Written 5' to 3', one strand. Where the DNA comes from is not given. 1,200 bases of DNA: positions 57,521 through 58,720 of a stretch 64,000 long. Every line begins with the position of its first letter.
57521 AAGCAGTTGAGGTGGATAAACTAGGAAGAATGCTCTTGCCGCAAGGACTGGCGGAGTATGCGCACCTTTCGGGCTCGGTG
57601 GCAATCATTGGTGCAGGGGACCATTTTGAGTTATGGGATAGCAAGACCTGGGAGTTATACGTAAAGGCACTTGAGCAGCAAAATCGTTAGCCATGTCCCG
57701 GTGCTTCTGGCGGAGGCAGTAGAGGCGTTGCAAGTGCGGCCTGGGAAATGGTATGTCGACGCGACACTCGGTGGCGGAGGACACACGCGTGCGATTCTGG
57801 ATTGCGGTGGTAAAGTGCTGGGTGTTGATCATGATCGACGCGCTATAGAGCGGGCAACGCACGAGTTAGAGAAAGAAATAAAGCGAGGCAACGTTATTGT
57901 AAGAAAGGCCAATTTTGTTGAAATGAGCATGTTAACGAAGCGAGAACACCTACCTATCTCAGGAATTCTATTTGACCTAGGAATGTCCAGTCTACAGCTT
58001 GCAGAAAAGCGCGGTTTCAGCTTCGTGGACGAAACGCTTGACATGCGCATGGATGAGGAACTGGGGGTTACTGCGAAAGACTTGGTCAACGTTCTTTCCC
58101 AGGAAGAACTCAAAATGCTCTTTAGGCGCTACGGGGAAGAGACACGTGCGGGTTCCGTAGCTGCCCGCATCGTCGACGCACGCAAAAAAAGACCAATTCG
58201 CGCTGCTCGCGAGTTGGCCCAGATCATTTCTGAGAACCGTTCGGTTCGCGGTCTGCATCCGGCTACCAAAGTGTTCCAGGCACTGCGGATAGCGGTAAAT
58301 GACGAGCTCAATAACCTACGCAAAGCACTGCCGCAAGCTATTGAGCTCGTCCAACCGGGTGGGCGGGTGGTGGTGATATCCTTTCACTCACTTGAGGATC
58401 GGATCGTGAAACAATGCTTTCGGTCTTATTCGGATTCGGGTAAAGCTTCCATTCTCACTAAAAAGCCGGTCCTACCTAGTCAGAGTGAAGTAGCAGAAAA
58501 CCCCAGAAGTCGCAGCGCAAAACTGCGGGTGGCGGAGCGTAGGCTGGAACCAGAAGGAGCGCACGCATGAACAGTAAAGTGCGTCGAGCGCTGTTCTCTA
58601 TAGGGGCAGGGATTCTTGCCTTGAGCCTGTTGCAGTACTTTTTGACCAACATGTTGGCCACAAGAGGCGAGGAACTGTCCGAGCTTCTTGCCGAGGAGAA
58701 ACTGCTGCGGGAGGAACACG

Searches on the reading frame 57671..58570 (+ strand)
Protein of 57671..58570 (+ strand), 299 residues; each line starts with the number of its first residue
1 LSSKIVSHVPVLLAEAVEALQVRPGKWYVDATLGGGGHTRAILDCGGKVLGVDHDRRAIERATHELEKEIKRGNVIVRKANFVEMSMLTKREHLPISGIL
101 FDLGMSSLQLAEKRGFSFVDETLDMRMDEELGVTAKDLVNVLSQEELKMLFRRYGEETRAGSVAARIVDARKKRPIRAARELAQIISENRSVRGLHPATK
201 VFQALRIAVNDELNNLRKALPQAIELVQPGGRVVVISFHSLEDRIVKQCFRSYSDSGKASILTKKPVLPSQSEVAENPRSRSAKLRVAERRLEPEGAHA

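Call 61: search_protein_families(library=pfam, proteins=[window:57671-58570:+], max_evalue=0.00001)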
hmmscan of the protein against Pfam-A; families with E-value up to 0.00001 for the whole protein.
window:57671-58570:+ (299 aa): 1 family
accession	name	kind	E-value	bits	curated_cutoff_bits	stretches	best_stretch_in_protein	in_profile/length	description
PF01795.25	Methyltransf_5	-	2.4e-95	320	27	1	7-290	3-308/309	MraW methylase family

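Call 63: find_homologous_proteins(query=window:57674-58567:+, max_evalue=1e-30)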
Query window:57674-58567:+ (298 aa): 7992 proteins with E <= 1e-30 among 8000 candidates; the best 120 are listed.
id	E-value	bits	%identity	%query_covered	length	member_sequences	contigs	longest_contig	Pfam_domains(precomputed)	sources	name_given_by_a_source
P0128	1.0e-180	617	100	97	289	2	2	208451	PF01795.26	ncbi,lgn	-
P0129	2.6e-96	341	60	94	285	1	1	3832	PF01795.26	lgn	-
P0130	1.1e-89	319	56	95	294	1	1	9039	PF01795.26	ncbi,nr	ncbi:MAG: 16S rRNA (cytosine(1402)-N(4))-methyltransferase RsmH [bacterium]|nr:16S rRNA (cytosine(14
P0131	8.2e-87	309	54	95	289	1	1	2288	PF01795.26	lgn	-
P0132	4.6e-86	307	53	97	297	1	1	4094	PF01795.26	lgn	-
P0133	2.1e-85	305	54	96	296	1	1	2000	PF01795.26,PF13649.13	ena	-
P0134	3.2e-84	301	53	95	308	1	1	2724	PF01795.26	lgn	-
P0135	5.3e-84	300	52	95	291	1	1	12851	PF01795.26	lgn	-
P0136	9.8e-84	299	54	95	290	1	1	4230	PF01795.26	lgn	-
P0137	1.7e-83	298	52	96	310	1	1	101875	PF01795.26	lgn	-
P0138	1.9e-83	298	53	96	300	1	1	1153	PF01795.26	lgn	-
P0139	5.2e-83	297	53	97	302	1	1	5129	PF01795.26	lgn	-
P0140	6.9e-83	297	56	96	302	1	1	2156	PF01795.26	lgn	-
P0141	1.1e-82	296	55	95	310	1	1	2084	PF01795.26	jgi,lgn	-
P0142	1.7e-82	295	53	95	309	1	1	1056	PF01795.26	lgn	-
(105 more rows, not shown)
